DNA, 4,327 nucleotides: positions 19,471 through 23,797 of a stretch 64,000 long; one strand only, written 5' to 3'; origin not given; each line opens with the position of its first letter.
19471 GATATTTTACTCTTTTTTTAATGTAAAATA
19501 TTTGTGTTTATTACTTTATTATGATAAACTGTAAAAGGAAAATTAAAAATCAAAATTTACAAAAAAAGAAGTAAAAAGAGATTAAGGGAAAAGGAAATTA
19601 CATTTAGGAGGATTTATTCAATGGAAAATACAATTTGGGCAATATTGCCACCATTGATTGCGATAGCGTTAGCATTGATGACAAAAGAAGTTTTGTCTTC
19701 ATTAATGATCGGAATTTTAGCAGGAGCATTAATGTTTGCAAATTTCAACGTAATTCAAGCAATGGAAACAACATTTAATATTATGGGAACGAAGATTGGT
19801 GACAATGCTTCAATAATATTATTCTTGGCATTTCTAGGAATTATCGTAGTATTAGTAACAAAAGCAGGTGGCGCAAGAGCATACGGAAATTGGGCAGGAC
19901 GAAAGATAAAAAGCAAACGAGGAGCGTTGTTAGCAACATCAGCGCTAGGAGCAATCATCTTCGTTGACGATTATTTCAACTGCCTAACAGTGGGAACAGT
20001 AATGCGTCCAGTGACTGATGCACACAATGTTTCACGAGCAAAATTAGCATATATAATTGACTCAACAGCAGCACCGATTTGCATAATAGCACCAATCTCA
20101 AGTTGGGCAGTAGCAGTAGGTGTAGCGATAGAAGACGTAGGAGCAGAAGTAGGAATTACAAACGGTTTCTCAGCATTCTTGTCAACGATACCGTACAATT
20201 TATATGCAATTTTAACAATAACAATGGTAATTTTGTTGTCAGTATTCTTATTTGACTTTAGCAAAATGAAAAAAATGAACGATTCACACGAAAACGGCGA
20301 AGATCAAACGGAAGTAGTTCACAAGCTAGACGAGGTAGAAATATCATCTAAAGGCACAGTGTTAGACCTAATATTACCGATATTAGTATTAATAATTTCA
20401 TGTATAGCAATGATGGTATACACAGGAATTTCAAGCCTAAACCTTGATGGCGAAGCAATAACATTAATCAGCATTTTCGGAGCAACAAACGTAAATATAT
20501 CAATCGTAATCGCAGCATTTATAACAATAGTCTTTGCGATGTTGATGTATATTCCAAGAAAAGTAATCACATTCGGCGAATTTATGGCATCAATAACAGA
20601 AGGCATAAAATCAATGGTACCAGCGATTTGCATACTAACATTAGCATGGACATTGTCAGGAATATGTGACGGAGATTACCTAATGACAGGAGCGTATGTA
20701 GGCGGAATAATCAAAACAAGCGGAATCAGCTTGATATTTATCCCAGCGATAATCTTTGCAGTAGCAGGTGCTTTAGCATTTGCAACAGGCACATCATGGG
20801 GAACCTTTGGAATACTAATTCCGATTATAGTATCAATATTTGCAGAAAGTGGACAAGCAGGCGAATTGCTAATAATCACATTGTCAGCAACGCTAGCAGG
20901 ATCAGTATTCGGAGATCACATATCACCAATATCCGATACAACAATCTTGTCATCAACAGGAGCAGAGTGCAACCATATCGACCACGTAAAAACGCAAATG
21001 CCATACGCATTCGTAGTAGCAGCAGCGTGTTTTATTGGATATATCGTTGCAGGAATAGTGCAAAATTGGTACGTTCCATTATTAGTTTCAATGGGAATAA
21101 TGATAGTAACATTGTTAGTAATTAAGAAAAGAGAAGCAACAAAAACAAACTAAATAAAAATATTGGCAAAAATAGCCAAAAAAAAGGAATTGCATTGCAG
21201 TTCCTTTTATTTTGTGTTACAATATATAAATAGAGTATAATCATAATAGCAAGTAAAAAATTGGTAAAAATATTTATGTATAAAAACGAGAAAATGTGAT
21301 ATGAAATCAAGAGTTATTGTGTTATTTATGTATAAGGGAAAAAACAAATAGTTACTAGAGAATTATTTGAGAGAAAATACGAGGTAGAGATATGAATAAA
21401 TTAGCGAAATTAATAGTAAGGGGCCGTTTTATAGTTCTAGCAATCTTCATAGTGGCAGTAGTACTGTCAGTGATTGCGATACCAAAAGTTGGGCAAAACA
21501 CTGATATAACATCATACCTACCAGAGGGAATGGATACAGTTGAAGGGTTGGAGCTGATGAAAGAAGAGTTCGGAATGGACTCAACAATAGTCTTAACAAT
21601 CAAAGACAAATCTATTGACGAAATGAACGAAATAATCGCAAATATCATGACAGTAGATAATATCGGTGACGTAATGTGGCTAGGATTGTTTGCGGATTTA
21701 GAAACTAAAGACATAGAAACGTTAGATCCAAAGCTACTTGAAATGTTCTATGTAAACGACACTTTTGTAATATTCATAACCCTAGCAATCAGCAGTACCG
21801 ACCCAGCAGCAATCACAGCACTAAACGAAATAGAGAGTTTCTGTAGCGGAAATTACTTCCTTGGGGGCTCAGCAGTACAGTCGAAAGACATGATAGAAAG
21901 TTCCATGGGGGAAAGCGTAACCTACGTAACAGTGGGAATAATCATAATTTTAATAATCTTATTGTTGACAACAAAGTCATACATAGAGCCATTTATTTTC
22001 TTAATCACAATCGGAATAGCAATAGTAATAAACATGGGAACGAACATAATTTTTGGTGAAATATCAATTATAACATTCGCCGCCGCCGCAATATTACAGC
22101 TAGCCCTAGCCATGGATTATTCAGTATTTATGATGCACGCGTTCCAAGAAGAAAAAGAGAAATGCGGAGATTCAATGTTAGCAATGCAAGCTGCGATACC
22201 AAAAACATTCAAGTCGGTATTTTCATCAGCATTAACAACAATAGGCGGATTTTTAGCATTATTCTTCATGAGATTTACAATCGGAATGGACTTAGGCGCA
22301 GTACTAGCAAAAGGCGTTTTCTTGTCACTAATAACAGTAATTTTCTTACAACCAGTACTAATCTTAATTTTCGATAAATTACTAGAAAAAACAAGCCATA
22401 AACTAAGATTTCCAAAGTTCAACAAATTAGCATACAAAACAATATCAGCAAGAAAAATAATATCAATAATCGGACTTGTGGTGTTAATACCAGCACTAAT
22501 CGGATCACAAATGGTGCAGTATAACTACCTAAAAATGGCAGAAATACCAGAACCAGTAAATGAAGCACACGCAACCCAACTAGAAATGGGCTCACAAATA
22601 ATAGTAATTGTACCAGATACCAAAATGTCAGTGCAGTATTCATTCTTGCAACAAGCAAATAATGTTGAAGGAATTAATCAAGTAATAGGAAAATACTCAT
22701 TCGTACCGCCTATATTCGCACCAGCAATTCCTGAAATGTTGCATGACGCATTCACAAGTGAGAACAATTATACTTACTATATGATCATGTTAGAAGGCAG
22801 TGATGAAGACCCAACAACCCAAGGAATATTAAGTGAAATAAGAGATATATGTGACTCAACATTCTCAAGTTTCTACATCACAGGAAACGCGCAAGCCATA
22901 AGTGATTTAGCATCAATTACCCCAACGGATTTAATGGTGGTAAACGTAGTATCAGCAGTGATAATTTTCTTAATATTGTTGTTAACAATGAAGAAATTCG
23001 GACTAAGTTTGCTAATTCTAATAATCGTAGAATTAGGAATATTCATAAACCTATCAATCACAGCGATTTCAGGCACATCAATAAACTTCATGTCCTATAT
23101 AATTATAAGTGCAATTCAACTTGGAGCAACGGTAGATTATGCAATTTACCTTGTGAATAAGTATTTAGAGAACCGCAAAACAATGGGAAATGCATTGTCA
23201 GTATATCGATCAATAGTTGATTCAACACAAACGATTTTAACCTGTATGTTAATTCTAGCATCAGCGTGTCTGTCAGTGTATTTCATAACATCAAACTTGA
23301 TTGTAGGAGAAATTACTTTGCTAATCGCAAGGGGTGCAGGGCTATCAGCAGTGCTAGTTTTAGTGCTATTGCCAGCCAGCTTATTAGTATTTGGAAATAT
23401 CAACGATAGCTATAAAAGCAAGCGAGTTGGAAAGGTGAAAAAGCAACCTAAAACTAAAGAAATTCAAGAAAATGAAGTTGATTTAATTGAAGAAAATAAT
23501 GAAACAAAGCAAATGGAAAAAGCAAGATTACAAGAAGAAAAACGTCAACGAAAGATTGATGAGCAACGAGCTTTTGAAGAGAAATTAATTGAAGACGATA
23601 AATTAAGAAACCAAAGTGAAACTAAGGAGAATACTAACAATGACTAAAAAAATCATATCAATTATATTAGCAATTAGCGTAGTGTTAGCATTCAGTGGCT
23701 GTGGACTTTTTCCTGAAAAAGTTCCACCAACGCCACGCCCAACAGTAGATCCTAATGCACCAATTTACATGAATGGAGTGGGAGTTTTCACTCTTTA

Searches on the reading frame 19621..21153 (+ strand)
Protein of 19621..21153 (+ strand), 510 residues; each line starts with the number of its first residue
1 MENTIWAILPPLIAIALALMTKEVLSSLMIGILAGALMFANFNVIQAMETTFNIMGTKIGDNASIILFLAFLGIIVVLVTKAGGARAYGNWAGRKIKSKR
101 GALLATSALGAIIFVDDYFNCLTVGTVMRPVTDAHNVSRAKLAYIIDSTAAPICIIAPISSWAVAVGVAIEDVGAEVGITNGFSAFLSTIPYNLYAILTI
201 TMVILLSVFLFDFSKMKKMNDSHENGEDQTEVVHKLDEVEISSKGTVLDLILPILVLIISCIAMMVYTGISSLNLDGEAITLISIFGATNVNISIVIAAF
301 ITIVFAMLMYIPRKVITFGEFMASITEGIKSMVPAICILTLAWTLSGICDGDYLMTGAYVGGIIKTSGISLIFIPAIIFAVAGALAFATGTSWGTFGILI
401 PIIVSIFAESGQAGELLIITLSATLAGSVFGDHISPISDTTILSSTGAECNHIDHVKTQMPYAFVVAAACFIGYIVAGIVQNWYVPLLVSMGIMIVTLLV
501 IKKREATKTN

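Call 44: search_protein_families(library=pfam, proteins=[window:19621-21153:+], max_evalue=0.00001)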
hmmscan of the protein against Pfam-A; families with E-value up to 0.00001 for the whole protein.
window:19621-21153:+ (510 aa): 1 family
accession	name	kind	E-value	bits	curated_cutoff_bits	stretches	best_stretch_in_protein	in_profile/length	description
PF03553.21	Na_H_antiporter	-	1.6e-52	179.1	23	1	154-479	2-303/303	Na+/H+ antiporter family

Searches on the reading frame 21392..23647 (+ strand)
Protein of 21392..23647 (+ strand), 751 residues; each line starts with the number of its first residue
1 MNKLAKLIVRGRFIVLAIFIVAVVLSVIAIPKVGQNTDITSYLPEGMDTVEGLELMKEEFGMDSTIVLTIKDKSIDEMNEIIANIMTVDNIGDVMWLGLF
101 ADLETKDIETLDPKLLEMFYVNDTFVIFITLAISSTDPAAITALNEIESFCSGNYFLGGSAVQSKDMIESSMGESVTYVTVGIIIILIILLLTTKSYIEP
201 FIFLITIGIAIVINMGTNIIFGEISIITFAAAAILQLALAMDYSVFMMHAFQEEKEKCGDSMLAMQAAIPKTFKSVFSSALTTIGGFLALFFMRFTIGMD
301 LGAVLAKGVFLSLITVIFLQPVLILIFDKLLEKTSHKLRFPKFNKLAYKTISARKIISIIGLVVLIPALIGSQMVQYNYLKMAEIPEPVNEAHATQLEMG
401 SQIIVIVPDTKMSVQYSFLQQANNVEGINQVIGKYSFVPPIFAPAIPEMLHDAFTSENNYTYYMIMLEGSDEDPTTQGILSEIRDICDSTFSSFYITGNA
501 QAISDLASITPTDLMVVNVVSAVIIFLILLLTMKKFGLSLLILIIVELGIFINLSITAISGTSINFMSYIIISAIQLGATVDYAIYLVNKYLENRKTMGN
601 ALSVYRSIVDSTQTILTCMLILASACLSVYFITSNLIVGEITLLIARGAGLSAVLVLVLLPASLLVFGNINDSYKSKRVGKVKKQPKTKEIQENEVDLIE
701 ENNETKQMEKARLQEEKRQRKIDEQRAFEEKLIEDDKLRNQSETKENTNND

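Call 44: search_protein_families(library=pfam, proteins=[window:21392-23647:+], max_evalue=0.00001)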
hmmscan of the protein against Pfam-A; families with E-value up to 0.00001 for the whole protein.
window:21392-23647:+ (751 aa): 1 family
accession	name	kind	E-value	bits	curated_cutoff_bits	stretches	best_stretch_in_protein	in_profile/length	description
PF03176.21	MMPL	-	7.1e-49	167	20.5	2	135-327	98-302/333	MMPL family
